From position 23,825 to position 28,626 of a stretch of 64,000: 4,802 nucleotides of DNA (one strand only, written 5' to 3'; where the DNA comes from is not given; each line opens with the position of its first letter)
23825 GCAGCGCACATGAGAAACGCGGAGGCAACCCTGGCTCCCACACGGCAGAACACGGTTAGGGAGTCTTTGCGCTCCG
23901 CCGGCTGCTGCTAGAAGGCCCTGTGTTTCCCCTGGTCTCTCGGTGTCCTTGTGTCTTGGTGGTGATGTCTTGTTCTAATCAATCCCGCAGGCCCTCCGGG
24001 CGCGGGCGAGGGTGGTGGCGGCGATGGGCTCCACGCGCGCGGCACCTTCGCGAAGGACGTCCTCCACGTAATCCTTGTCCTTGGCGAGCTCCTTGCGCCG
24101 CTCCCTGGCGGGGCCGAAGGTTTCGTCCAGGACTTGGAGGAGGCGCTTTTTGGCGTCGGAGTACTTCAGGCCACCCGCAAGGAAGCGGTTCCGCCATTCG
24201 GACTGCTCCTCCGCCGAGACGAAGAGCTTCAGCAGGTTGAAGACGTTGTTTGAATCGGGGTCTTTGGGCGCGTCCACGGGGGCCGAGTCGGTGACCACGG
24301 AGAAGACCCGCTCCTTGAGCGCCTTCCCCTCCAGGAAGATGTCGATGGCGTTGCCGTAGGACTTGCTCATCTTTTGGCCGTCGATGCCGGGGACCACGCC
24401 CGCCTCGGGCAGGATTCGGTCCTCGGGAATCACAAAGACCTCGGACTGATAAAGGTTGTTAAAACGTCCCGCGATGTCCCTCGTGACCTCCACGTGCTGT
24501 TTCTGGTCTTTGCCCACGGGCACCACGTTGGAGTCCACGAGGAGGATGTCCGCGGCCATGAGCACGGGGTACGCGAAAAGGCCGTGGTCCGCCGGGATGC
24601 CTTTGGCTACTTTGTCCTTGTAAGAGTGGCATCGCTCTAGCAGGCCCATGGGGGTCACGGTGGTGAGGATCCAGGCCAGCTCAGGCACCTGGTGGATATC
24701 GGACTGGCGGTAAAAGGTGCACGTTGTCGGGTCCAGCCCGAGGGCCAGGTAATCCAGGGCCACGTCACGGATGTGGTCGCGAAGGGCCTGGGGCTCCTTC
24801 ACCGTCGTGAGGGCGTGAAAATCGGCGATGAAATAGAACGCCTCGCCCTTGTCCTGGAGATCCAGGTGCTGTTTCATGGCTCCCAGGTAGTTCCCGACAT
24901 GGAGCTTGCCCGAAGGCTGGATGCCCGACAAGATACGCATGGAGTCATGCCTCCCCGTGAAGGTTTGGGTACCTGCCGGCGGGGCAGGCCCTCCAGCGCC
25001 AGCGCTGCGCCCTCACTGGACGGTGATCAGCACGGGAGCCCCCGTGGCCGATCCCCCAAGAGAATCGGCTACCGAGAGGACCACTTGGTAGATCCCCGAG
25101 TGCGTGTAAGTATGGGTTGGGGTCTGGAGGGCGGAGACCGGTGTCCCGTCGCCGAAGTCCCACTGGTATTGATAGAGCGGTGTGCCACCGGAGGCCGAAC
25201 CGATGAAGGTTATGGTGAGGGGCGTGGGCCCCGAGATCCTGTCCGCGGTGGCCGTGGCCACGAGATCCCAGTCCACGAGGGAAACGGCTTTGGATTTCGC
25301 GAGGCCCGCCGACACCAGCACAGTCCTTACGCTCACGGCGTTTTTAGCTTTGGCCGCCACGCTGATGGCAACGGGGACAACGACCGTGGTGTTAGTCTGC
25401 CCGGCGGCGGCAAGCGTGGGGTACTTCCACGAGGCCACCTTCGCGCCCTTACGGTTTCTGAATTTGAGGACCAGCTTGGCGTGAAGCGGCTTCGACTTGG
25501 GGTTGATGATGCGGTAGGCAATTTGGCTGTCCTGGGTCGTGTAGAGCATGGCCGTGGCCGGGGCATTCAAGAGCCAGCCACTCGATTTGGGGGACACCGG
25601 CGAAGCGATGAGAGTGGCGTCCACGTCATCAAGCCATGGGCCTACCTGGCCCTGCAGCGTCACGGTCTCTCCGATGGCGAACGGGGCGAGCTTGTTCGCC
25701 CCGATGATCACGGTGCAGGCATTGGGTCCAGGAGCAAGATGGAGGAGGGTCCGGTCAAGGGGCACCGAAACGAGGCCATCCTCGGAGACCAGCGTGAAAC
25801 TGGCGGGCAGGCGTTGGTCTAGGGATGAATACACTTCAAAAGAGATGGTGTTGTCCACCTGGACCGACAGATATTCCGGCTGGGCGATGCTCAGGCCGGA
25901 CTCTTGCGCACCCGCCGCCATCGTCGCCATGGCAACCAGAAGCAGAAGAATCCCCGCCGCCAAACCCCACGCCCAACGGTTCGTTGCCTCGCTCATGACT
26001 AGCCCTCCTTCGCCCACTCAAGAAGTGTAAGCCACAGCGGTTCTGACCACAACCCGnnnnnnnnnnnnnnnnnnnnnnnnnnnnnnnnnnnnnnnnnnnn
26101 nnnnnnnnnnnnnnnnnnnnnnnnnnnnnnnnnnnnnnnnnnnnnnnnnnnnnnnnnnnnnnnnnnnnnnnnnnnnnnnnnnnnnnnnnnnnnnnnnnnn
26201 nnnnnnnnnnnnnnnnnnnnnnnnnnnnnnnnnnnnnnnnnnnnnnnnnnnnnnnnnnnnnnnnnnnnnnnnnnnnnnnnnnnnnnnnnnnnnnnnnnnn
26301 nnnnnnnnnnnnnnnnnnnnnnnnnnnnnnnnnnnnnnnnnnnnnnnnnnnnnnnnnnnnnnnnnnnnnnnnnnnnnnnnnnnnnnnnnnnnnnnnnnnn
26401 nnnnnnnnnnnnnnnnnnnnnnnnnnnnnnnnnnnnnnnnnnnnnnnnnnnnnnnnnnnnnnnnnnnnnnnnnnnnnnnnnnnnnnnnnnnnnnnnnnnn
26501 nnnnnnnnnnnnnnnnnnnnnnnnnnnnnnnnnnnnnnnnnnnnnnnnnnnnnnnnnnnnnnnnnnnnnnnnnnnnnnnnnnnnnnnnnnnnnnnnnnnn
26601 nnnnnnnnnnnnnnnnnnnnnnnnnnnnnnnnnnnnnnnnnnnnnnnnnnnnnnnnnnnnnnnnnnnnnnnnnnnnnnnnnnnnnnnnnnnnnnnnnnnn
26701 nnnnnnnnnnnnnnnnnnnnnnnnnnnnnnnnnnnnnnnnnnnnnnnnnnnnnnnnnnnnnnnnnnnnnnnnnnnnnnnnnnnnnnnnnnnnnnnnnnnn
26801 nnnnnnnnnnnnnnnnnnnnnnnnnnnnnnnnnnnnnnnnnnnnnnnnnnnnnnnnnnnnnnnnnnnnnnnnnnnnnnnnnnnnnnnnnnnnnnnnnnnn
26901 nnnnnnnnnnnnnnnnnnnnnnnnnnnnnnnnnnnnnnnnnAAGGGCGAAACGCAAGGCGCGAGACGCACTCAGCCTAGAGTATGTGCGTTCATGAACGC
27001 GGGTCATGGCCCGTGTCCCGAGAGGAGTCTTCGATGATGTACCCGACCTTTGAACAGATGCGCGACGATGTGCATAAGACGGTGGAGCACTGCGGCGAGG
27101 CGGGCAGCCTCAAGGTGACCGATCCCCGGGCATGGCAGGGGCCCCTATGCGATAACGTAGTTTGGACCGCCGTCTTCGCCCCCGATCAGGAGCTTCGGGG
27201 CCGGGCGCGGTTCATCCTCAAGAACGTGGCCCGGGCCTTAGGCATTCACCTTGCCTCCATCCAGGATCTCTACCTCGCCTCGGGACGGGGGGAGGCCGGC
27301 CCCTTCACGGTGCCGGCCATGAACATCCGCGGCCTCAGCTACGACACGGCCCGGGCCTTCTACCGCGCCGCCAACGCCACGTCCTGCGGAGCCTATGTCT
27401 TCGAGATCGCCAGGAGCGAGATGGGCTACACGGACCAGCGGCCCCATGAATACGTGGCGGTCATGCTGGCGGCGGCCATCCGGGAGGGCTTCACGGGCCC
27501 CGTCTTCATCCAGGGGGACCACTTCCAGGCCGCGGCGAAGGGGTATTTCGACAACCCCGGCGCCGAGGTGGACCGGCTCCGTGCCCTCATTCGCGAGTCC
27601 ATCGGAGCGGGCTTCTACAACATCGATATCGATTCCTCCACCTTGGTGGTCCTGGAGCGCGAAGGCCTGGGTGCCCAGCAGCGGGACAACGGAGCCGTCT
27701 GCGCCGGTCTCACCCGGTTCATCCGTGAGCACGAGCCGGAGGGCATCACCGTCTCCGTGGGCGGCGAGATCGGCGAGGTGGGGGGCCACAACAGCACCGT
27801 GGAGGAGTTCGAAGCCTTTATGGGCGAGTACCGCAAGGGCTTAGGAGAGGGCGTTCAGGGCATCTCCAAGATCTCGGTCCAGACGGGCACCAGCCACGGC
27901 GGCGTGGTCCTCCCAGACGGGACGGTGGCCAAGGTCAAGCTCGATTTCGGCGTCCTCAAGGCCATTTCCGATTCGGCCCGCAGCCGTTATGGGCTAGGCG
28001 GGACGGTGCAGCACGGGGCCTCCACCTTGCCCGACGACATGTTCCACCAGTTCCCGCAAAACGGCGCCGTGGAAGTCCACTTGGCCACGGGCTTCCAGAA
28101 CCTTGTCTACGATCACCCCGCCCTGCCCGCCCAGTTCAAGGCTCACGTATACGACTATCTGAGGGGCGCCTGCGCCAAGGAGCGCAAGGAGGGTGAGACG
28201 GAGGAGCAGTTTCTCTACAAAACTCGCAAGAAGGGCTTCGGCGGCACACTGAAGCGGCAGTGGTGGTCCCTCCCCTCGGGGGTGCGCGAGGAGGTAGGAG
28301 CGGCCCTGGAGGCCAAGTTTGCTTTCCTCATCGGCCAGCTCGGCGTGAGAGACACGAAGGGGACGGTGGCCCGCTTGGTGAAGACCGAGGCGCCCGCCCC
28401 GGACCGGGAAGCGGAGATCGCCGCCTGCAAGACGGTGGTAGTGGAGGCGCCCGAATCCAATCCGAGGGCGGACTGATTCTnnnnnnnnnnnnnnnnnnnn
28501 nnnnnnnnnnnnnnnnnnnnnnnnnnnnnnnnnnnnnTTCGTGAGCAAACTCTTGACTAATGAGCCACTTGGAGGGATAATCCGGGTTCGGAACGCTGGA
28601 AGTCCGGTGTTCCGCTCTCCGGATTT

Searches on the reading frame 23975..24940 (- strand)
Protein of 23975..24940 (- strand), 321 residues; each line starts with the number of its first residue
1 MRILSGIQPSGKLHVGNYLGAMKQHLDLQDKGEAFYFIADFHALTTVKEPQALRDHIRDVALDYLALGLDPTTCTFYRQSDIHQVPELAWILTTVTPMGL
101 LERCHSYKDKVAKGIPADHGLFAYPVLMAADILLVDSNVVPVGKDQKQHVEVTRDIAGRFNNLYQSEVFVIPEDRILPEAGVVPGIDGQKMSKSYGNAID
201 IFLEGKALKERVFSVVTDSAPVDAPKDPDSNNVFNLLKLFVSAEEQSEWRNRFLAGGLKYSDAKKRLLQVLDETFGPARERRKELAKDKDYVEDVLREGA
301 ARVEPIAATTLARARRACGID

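Call 28: search_protein_families(library=pfam, proteins=[window:23975-24940:-], max_evalue=0.00001)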
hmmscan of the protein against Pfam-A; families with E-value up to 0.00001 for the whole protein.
window:23975-24940:- (321 aa): 1 family
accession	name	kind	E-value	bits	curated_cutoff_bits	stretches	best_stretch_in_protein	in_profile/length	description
PF00579.31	tRNA-synt_1b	-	3e-58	197.9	21.1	1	1-275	6-291/292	tRNA synthetases class I (W and Y)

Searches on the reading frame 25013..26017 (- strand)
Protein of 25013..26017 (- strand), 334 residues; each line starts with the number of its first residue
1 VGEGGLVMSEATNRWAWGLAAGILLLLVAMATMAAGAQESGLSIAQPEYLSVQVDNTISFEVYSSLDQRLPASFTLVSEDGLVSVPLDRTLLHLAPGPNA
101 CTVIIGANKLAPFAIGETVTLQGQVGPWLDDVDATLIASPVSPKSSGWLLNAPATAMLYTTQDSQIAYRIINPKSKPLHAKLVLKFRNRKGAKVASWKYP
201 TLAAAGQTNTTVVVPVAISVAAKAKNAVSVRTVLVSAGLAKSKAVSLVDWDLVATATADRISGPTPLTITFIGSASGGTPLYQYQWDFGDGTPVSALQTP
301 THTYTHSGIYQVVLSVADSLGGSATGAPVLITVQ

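Call 28: search_protein_families(library=pfam, proteins=[window:25013-26017:-], max_evalue=0.00001)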
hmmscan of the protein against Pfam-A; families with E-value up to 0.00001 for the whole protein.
window:25013-26017:- (334 aa): 2 families
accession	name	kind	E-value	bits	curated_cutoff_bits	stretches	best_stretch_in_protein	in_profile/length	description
PF18911.6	PKD_4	-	7.4e-15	55.2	27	1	254-330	6-82/85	PKD domain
PF00801.26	PKD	-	1.4e-11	44.6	23.5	1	257-328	5-77/80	PKD domain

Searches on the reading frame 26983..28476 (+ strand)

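Call 25: search_protein_families(library=pfam, proteins=[window:26983-28476:+], max_evalue=0.001)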
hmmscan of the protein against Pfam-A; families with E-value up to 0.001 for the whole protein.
window:26983-28476:+ (497 aa): 1 family
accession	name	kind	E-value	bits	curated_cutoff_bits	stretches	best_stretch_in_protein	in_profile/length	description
PF01116.26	F_bP_aldolase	-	4.9e-14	52.9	25.5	1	105-378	12-240/277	Fructose-bisphosphate aldolase class-II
